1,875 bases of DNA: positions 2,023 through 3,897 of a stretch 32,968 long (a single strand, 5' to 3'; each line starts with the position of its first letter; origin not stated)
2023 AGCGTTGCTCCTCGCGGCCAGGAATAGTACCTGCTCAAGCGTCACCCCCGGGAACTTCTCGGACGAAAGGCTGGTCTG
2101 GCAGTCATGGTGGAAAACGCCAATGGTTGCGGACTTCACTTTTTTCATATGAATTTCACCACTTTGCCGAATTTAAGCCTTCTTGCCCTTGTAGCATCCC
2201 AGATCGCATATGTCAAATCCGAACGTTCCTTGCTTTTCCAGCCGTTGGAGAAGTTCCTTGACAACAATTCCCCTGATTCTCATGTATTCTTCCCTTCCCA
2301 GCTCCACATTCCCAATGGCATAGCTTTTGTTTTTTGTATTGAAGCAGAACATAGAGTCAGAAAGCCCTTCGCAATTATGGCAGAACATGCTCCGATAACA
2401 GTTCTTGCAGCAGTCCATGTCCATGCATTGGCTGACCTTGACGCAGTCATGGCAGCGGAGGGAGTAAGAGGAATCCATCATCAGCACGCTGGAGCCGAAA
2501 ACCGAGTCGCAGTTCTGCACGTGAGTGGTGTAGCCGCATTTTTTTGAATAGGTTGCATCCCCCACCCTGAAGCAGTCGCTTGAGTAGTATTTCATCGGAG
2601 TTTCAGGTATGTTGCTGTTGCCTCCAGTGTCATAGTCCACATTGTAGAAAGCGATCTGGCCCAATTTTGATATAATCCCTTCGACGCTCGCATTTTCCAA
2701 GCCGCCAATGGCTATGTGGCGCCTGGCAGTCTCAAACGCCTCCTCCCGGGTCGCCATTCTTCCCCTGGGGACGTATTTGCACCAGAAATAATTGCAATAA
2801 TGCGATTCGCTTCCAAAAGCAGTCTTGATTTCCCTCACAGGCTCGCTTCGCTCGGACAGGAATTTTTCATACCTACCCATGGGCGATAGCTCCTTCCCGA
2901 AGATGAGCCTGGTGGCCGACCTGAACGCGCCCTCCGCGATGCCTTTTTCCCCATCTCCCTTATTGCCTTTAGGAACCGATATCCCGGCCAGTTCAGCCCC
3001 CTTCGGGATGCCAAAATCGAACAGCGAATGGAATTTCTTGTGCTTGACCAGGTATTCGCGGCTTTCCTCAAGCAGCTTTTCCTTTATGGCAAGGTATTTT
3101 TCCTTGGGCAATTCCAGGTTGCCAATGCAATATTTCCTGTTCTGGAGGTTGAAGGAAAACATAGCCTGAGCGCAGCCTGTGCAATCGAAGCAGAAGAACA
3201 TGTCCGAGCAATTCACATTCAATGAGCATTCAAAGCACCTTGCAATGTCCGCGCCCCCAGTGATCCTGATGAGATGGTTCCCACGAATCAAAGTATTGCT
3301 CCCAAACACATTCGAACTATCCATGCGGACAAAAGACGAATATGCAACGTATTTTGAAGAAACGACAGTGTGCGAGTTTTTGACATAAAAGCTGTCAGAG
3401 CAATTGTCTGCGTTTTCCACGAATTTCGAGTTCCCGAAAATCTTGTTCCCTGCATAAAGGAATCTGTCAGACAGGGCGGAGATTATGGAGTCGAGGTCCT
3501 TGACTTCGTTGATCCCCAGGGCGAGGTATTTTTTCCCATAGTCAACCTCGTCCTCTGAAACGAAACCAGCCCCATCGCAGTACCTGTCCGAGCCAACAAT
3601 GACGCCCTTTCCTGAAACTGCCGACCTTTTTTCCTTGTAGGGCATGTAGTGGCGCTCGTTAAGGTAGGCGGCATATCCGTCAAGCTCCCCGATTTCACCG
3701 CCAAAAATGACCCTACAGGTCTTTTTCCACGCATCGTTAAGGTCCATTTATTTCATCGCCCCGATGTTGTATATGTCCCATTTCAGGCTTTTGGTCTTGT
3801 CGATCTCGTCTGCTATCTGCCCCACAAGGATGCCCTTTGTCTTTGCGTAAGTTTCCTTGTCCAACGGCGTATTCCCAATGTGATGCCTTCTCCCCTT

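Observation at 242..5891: Three tandem paralogs of an unrecognised Cys-rich repeat protein, tightly coupled to a membrane-anchored PLD/Nuc nuclease: candidate undescribed system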

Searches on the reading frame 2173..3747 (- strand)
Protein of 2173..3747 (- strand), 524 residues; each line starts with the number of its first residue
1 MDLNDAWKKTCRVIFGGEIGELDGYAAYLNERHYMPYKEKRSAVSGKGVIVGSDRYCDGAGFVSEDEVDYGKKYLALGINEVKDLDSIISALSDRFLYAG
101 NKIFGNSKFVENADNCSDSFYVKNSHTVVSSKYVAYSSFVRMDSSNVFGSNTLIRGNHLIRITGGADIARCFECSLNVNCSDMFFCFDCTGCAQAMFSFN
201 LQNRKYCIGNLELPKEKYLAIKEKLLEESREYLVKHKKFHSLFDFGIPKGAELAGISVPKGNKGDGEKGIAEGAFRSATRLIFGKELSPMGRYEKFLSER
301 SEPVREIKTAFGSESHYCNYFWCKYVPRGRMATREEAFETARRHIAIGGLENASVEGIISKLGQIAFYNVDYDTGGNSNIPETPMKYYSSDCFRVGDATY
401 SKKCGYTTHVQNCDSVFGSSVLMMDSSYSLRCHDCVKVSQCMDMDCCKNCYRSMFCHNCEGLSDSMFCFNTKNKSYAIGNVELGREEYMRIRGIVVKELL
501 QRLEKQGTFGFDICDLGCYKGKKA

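Call 3: search_protein_families(library=pfam, proteins=[window:2173-3747:-], max_evalue=1)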
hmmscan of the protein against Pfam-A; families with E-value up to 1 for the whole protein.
window:2173-3747:- (524 aa): 0 families

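Call 4: search_protein_families(library=ncbifam, proteins=[window:2173-3747:-], max_evalue=1)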
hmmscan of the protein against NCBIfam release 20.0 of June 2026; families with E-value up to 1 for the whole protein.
window:2173-3747:- (524 aa): 0 families

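Call 7: find_homologous_proteins(query=window:2173-3747:-)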
Query window:2173-3747:- (524 aa): 572 proteins with E <= 0.001 among 8000 candidates; the best 120 are listed.
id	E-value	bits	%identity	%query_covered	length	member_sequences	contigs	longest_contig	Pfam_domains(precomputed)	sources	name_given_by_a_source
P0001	0.0e+0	1214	100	100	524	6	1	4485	-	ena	-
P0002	3.0e-236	804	66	100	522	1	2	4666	-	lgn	-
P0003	1.0e-223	762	63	99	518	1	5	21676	-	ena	-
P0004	2.5e-195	668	54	98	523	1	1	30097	-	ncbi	ncbi:MAG: hypothetical protein ABIG39_04710 [Candidatus Micrarchaeota archaeon]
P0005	1.8e-189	649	54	99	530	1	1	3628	-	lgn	-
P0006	7.0e-185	634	56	100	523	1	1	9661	-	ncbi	-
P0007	8.1e-176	604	51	98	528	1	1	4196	-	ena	-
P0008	8.9e-176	604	52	99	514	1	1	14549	-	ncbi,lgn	-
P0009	6.3e-174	598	53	100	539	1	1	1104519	-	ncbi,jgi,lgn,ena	ncbi:MAG: hypothetical protein WC506_02260 [Candidatus Micrarchaeia archaeon]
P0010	2.7e-173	596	52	100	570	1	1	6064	-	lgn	-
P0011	5.4e-173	595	51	99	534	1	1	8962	-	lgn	-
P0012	2.0e-172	593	52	99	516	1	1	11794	-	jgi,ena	-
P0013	9.9e-172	591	52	99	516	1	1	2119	-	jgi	jgi:hypothetical protein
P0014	4.1e-170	585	49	98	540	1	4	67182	-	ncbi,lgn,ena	-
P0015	4.6e-170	585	50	99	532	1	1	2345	-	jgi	jgi:hypothetical protein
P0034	3.1e-136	474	44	99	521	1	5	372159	-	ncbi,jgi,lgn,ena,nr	ncbi:hypothetical protein COU37_00340 [Candidatus Micrarchaeota archaeon CG10_big_fil_rev_8_21_14_0_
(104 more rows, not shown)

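Call 8: search_solved_structures(query=window:2173-3747:-, max_evalue=10)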
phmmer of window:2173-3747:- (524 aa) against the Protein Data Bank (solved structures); distinct sequences matched with E-value up to 10: 2.
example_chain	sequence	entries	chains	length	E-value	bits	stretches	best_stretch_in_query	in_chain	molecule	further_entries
2kn0_A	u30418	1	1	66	0.26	13.4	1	438-463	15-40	Fn14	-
2con_A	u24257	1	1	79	0.41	12.7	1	418-453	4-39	nin one binding protein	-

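Call 9: search_protein_families(library=padloc, proteins=[window:2173-3747:-], max_evalue=1)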
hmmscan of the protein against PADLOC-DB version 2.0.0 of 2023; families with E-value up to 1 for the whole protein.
window:2173-3747:- (524 aa): 0 families

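Call 10: find_encoding_contigs(protein=P0009, flank=10000, max_places=2)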
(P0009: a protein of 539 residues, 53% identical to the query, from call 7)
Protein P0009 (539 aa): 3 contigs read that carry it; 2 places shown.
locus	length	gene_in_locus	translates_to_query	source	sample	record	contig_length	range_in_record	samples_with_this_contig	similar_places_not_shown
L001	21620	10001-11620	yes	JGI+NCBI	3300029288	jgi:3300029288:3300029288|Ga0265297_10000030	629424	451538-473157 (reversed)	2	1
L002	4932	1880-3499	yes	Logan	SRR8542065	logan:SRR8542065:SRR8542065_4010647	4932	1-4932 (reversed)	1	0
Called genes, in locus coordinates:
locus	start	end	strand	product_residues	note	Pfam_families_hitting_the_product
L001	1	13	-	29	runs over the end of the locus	-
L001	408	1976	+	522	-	-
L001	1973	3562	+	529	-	-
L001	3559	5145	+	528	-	-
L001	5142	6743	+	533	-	-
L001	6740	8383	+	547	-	-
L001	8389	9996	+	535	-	-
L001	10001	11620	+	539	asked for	-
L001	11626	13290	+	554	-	-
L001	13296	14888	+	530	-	-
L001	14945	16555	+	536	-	-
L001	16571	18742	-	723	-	PF01580:FtsK_SpoIIIE (weak), PF01935:DUF87, PF10412:TrwB_AAD_bind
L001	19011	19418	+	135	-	PF11969:DcpS_C, PF01230:HIT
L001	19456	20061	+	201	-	PF01135:PCMT, PF02475:TRM5-TYW2_MTfase, PF05175:MTS, PF06325:PrmA, PF13847:Methyltransf_31, PF02390:Methyltransf_4, PF13649:Methyltransf_25, PF08242:Methyltransf_12, +4 more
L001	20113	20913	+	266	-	PF00588:SpoU_methylase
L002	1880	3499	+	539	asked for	-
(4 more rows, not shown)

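Call 11: find_encoding_contigs(protein=P0004, flank=10000, max_places=2)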
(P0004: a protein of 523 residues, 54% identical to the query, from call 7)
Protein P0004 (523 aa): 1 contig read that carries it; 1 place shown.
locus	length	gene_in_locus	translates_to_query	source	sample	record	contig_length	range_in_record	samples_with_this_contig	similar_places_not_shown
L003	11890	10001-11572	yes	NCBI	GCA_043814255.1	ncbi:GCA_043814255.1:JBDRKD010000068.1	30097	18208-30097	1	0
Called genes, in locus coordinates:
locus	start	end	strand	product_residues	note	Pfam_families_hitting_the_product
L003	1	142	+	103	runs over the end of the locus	-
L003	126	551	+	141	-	-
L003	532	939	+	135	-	-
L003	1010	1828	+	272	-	-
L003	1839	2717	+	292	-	-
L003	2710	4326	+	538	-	-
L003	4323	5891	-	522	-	-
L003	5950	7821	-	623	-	PF03571:Peptidase_M49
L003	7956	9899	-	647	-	-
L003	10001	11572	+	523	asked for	-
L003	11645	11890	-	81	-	?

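Call 12: find_encoding_contigs(protein=P0034, flank=10000, max_places=2)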
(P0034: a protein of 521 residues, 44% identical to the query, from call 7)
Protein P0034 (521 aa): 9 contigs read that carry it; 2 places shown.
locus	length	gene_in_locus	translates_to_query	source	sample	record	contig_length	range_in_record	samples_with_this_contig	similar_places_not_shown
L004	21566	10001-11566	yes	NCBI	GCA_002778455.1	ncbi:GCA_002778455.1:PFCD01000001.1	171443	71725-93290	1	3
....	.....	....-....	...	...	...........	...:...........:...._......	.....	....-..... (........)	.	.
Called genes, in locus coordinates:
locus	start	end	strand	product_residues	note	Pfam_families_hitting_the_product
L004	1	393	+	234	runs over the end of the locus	-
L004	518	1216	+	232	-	PF01255:Prenyltransf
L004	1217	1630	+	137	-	PF02643:DUF192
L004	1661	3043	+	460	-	PF00437:T2SSE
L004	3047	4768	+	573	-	PF00482:T2SSF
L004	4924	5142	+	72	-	-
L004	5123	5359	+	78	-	PF07927:HicA_toxin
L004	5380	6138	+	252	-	-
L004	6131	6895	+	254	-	-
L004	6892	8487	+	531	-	-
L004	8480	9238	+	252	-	-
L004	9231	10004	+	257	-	-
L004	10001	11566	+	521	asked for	-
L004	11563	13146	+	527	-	-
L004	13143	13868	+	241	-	PF04967:HTH_10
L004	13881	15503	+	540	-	-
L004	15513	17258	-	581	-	PF01580:FtsK_SpoIIIE (weak), PF01935:DUF87, PF10412:TrwB_AAD_bind (weak)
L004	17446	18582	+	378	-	PF06849:DUF1246, PF06973:DUF1297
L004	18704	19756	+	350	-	PF06849:DUF1246, PF06973:DUF1297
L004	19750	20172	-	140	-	-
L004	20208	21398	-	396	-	PF00155:Aminotran_1_2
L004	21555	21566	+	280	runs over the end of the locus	PF10977:DUF2797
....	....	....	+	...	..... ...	-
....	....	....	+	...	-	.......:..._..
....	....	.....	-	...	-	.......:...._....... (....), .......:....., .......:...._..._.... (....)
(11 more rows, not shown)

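Call 16: find_related_loci(query=A2, collection=genome_contigs, flank=10000)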
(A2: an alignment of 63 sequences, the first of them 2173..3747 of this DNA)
Query A2 (524 aa) in genome_contigs; peptide patterns used: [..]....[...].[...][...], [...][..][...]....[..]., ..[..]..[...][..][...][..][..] (x = any residue, [..] = any of these).
490 stretches matched a pattern; 399 encode a relative of the query (tblastn E <= 1e-3); the best 80 are kept; 76 distinct loci.
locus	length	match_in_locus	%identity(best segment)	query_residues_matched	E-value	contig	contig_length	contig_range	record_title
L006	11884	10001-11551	54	1-516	0e+0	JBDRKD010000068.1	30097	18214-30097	MAG: Candidatus Micrarchaeota archaeon isolate MEGAHIT-group-1.694 k141_1345945, whole genome shotgun sequence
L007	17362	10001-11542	53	1-517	0e+0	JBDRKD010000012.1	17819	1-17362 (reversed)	MAG: Candidatus Micrarchaeota archaeon isolate MEGAHIT-group-1.694 k141_7179608, whole genome shotgun sequence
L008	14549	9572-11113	52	1-517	2e-180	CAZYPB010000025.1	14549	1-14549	MAG TPA_asm: Candidatus Micrarchaeota archaeon isolate SRP141376_co3_467 genome assembly, contig: NODE_11394_length_1454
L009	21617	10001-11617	53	1-523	8e-180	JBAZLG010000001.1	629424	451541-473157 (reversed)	MAG: Candidatus Micrarchaeia archaeon isolate SO_2017_LW4_162 scaffold_35_c1_LW137-91_2017, whole genome shotgun sequenc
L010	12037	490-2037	50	2-517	4e-175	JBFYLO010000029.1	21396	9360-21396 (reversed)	MAG: Candidatus Micrarchaeota archaeon isolate PPR_0038 k121_1493210, whole genome shotgun sequence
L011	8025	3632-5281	51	1-522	2e-174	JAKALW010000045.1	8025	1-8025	MAG: Candidatus Micrarchaeota archaeon isolate WY5.bin13 NODE_16665_length_8025_cov_1.130160, whole genome shotgun seque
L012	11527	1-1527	50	9-517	8e-172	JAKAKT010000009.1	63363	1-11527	MAG: Candidatus Micrarchaeota archaeon isolate WY4.bin88 NODE_500_length_63363_cov_2.336138, whole genome shotgun sequen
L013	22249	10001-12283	51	1-521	4e-170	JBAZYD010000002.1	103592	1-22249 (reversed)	MAG: Candidatus Micrarchaeia archaeon isolate SO_2017_GW1_72 NODE_1324_length_103592_cov_1.307872_OW334_2017, whole geno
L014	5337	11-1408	52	55-520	3e-168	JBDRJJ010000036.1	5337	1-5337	MAG: Candidatus Micrarchaeota archaeon isolate MEGAHIT-group-1.643 k141_12499753, whole genome shotgun sequence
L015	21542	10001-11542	44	2-517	7e-159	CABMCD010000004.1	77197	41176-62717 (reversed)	uncultured archaeon isolate LFW-29 genome assembly, contig: LFW29_12, whole genome shotgun sequence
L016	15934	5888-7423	46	2-516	8e-149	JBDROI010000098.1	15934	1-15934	MAG: Candidatus Micrarchaeota archaeon isolate MEGAHIT-group-1.946 k141_624884, whole genome shotgun sequence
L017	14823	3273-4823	44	2-521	2e-146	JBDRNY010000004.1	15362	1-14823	MAG: Candidatus Micrarchaeota archaeon isolate MEGAHIT-group-1.921 k141_9749855, whole genome shotgun sequence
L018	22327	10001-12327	44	2-520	1e-140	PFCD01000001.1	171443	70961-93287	MAG: Candidatus Micrarchaeota archaeon CG10_big_fil_rev_8_21_14_0_10_45_29 CG10_8_21_14_0.10_scaffold_221_c, whole genom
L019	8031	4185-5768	42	2-517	4e-140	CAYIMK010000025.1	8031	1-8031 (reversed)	MAG TPA_asm: Candidatus Micrarchaeota archaeon isolate ERP119705_co25_669 genome assembly, contig: NODE_9292_length_8031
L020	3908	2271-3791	42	2-509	4e-140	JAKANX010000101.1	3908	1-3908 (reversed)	MAG: Candidatus Micrarchaeota archaeon isolate WY5.bin9 NODE_50917_length_3908_cov_0.974874, whole genome shotgun sequen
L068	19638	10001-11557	35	3-523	6e-102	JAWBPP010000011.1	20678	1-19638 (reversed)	MAG: Candidatus Anstonellaceae archaeon isolate HNT-4_202101_bins_86 HNT-4_202101_bins_86_scaffold_11, whole genome shot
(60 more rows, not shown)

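Call 21: predict_structure(alignment_id=A2)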
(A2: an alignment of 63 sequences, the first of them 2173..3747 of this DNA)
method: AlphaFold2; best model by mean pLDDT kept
length: 524 residues; sequences in the alignment: 63
mean_pLDDT: 85.6   pTM: 0.85
mean pLDDT of the five models: 85.6, 83.0, 79.6, 79.5, 78.2
residues with pLDDT >= 90: 234; 70-90: 248; 50-70: 40; < 50: 2
segments of 3 or more residues with pLDDT < 50: none
pLDDT, mean of each block of 10 residues (from residue 1): 95 95 96 87 93 88 88 80 86 87 84 76 90 93 93 91 86 77 76 73 81 92 93 96 92 82 71 92 92 90 92 92 91 91 85 88 92 90 92 91 88 71 67 74 75 72 69 71 87 91 92 87 54
secondary structure, 60 per line:
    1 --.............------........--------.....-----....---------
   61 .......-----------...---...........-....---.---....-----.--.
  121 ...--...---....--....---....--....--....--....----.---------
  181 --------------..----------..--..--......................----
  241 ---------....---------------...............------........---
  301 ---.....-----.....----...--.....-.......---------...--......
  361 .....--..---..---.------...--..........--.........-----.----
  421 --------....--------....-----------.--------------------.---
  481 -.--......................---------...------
elements in order: H3-15 H22-29 E38-42 E48-51 E61-64 H85-95 E97-100 E108-111 E120-123 E126-128 E132-135 E138-141 E145-148 E151-154 E157-160 E163-166 H215-236 H250-253 H269-283 H290-297 E304-308 E314-318 H334-340 H355-365 E385-387 E390-399 E402-410 E429-432 E441-444 H485-506

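Call 23: search_protein_families(library=pfam, proteins=[L068:11561-14215:-, L004:15513-17258:-, L068:8820-9653:+, L068:6584-7141:+], max_evalue=0.01)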
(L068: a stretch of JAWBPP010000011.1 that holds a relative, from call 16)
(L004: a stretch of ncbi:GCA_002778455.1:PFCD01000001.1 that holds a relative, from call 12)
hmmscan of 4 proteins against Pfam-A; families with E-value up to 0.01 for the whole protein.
L068:11561-14215:- (884 aa): 5 families
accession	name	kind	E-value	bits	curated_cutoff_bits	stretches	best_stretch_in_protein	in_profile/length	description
PF10412.15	TrwB_AAD_bind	-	5.9e-07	29.2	20.5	1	206-261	15-70/387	Type IV secretion-system coupling protein DNA-binding domain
PF01935.23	DUF87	-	9.6e-07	29.6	23.2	1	193-264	9-81/220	Helicase HerA, central domain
PF01580.24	FtsK_SpoIIIE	-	1.3e-05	25.2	24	1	195-247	28-81/221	FtsK/SpoIIIE family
PF13401.12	AAA_22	-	0.0021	18.8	27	0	208-288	7-77/130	AAA domain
PF24395.1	OLD-like_TOPRIM_1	-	0.009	16.3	27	0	381-444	19-80/162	OLD-like TOPRIM 1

L004:15513-17258:- (581 aa): 10 families
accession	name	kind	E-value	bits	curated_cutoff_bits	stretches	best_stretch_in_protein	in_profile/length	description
PF01935.23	DUF87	-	8.1e-13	49.4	23.2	1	198-320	20-103/220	Helicase HerA, central domain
PF10412.15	TrwB_AAD_bind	-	4.3e-11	42.8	20.5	1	201-341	15-161/387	Type IV secretion-system coupling protein DNA-binding domain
PF01580.24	FtsK_SpoIIIE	-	5.6e-07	29.7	24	1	202-247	40-88/221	FtsK/SpoIIIE family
PF02534.20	T4SS-DNA_transf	-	5e-05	22.8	20.1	1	196-250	38-89/468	Type IV secretory system Conjugative DNA transfer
PF03029.23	ATP_bind_1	-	7.7e-05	23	27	1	206-255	1-50/240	Conserved hypothetical ATP binding protein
PF13401.12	AAA_22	-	0.00017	22.4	27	0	203-241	7-43/130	AAA domain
PF00910.28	RNA_helicase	-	0.00033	21.6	21.5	0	206-230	3-27/105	RNA helicase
PF13245.12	AAA_19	-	0.0017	19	25.1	0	205-244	15-54/134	AAA domain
PF04665.18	Pox_A32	-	0.0033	17.4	22.8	0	205-246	17-58/242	Poxvirus A32 protein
PF12846.13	AAA_10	-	0.0046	16.5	27.5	0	203-260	23-78/362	AAA-like domain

L068:8820-9653:+ (277 aa): 1 family
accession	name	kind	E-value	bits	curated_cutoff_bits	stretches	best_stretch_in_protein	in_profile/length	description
PF04967.18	HTH_10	-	6.9e-13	48.6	23.1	1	215-266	1-52/53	HTH DNA binding domain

L068:6584-7141:+ (185 aa): 5 families
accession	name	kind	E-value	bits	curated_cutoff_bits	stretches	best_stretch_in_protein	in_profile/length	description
PF13091.12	PLDc_2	-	8e-29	100.6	27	1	56-179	2-132/132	PLD-like domain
PF07894.18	SACK1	-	8.5e-09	35.8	21.4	1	130-175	220-265/274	Scaffolding anchor of CK1 domain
PF17941.7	PP_kinase_C_1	-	6.9e-05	22.9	25.7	1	64-140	37-115/167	Polyphosphate kinase C-terminal domain 1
PF00614.28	PLDc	-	0.00022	21.6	21.9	1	130-150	6-26/28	Phospholipase D Active site motif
PF11495.14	Regulator_TrmB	-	0.0069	16.1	22.2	1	55-182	15-132/233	Archaeal transcriptional regulator TrmB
